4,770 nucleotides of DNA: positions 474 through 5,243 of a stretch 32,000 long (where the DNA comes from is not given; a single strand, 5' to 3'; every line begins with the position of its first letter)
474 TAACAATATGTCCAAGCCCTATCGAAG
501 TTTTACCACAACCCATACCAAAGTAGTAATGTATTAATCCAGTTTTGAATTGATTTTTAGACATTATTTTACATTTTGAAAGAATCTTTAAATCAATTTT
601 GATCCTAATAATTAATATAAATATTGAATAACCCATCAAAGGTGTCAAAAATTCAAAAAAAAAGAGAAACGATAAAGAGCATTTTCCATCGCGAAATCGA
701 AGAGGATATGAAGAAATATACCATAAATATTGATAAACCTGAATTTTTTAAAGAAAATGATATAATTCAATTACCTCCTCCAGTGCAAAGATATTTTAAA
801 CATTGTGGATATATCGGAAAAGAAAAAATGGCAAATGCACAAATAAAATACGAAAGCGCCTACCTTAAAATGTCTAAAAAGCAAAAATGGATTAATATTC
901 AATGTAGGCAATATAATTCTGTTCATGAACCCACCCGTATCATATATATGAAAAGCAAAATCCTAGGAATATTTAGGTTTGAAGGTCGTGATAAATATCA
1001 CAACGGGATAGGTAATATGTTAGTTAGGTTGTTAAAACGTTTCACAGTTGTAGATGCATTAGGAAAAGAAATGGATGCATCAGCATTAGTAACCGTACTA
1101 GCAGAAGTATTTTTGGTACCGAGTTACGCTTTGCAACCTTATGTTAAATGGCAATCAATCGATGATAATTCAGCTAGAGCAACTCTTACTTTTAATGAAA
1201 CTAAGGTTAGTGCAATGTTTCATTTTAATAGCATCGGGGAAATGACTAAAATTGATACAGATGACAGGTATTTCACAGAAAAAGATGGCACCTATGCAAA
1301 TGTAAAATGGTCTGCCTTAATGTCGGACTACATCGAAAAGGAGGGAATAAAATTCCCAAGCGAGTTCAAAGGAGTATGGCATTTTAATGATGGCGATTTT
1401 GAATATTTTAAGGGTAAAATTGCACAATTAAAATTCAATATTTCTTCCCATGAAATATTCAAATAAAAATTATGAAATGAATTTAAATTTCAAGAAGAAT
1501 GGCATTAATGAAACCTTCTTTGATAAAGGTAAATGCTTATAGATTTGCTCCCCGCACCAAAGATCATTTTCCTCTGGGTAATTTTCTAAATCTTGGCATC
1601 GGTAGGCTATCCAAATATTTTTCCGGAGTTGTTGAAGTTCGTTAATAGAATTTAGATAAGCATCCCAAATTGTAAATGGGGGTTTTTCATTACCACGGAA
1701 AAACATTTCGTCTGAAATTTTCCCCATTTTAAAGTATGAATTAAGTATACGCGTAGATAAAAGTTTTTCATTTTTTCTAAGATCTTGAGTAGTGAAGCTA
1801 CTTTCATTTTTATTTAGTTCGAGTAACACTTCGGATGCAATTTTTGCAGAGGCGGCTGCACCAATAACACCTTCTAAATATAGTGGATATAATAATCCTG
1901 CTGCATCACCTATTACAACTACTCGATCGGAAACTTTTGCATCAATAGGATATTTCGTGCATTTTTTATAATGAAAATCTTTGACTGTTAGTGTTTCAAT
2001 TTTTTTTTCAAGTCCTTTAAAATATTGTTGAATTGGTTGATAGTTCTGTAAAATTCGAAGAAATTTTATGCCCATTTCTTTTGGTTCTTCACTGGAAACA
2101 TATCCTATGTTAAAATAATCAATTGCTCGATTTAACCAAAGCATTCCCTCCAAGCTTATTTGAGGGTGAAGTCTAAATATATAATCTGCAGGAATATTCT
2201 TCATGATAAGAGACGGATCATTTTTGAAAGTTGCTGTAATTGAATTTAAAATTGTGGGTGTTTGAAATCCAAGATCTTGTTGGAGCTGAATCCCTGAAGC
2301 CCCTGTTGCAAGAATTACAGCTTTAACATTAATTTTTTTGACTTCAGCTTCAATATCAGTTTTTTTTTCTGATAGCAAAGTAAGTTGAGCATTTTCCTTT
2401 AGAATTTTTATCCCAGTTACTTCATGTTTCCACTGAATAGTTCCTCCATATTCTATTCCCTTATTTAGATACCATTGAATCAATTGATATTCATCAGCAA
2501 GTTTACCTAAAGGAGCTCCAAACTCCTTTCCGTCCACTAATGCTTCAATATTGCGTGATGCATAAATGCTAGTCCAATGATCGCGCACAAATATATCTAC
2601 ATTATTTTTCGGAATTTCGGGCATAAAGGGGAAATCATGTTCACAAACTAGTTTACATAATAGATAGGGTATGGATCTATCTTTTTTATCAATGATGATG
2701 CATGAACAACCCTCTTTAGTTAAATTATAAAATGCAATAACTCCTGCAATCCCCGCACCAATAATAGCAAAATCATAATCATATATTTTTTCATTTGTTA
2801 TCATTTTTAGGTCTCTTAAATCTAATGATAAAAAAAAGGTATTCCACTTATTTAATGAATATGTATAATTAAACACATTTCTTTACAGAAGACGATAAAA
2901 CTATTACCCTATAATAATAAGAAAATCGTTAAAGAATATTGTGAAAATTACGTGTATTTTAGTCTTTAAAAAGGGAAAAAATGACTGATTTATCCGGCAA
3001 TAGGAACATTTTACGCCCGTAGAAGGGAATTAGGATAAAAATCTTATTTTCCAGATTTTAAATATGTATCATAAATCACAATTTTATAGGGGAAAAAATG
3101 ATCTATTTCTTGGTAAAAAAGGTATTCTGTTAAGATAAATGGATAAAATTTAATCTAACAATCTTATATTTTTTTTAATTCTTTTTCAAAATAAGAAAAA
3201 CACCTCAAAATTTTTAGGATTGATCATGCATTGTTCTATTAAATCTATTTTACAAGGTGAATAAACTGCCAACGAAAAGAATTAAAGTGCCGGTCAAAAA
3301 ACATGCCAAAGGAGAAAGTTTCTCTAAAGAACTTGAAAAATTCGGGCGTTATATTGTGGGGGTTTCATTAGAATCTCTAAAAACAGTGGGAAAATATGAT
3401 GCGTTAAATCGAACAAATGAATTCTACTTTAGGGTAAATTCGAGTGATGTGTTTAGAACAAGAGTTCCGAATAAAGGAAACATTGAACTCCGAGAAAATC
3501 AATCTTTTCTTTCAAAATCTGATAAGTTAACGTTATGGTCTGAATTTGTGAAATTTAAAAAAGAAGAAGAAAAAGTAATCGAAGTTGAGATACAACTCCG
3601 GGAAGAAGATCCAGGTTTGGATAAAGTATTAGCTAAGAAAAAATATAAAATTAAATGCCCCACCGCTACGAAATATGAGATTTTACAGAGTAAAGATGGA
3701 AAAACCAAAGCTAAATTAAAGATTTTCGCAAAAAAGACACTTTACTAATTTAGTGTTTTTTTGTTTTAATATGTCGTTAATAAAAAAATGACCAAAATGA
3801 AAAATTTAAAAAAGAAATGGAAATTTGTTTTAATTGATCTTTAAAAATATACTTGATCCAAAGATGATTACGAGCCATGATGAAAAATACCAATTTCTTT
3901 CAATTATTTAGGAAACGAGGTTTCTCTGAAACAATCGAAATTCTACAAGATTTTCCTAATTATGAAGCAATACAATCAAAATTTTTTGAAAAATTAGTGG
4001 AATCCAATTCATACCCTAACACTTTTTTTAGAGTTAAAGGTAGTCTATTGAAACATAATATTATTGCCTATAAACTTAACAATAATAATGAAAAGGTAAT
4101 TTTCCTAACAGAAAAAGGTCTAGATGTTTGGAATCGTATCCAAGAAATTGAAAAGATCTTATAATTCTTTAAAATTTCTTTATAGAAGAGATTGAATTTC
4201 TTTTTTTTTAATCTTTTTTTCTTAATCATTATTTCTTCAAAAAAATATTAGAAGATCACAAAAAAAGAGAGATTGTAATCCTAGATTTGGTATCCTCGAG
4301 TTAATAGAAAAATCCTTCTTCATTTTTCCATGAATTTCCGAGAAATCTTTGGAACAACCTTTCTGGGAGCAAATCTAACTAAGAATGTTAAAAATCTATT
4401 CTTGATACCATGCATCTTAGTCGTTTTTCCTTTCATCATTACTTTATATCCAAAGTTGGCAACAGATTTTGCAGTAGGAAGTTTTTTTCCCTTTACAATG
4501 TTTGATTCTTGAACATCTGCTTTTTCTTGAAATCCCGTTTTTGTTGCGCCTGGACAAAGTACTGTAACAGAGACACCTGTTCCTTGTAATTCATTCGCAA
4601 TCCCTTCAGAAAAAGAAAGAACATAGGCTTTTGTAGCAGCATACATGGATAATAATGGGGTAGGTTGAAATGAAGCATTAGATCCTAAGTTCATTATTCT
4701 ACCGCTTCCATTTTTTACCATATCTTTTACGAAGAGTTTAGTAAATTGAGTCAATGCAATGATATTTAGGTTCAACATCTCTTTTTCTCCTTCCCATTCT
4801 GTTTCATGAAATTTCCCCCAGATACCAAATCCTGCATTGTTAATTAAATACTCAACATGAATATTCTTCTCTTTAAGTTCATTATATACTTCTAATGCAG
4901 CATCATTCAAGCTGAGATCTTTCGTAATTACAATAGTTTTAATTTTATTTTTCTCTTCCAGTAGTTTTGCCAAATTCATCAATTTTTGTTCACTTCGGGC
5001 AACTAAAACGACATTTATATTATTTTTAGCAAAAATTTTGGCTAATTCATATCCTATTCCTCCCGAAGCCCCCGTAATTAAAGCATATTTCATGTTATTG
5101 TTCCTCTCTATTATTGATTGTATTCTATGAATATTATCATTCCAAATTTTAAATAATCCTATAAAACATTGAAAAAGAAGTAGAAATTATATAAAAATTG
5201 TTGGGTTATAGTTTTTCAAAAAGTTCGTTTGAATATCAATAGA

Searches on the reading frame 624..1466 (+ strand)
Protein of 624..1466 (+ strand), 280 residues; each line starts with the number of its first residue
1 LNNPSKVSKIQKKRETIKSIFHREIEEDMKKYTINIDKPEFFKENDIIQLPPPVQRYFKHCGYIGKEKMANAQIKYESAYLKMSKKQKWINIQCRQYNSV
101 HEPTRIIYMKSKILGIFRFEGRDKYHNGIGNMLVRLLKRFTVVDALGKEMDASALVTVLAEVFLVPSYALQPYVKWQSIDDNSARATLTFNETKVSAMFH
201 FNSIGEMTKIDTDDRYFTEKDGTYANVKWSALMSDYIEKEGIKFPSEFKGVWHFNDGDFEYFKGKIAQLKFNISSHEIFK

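Call 63: search_protein_families(library=pfam, proteins=[window:624-1466:+], max_evalue=0.0001)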
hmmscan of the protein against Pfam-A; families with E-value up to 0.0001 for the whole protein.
window:624-1466:+ (280 aa): 2 families
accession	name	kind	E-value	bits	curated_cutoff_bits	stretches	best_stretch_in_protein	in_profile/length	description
PF21900.3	DUF6920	-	8.1e-80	268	27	1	49-271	2-222/222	Family of unknown function (DUF6920)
PF20181.5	DUF6544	-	3.8e-77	258.9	25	1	42-264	3-221/221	Family of unknown function (DUF6544)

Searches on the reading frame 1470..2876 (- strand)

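Call 63: search_protein_families(library=pfam, proteins=[window:1470-2876:-], max_evalue=0.0001)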
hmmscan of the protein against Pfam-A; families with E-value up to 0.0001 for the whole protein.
window:1470-2876:- (468 aa): 3 families
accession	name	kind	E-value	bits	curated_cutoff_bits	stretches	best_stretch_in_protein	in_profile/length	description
PF01266.30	DAO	-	4.6e-10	40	27.9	0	35-66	1-32/353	FAD dependent oxidoreductase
PF07992.20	Pyr_redox_2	-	1.2e-08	35.1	26.1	1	34-198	1-114/291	Pyridine nucleotide-disulphide oxidoreductase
PF13450.12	NAD_binding_8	-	8e-05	23.3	21.9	0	38-67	1-30/68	NAD(P)-binding Rossmann-like domain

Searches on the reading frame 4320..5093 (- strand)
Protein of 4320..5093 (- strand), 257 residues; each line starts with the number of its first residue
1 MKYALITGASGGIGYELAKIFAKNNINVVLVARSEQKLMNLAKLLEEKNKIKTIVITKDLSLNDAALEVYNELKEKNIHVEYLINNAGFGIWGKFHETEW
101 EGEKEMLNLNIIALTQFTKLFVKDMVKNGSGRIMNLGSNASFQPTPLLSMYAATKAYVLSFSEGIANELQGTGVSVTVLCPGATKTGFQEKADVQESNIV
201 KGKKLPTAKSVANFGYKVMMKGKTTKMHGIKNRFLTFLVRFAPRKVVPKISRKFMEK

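Call 63: search_protein_families(library=pfam, proteins=[window:4320-5093:-], max_evalue=0.0001)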
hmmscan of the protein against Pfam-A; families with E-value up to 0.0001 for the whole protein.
window:4320-5093:- (257 aa): 5 families
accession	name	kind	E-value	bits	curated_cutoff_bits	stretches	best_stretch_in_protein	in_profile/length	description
PF00106.31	adh_short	-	5.7e-45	153.6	26.6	1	2-193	1-191/195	short chain dehydrogenase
PF13561.12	adh_short_C2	-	5.3e-27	95.4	27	1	8-194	1-186/236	Enoyl-(Acyl carrier protein) reductase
PF08659.16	KR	-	5e-07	30.2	22.6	1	5-178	4-172/180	KR domain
PF13460.12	NAD_binding_10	-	1.2e-05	25.7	27.2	0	8-217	1-179/184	NAD(P)H-binding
PF01370.27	Epimerase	-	7.6e-05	22.7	20.9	0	4-168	1-159/240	NAD dependent epimerase/dehydratase family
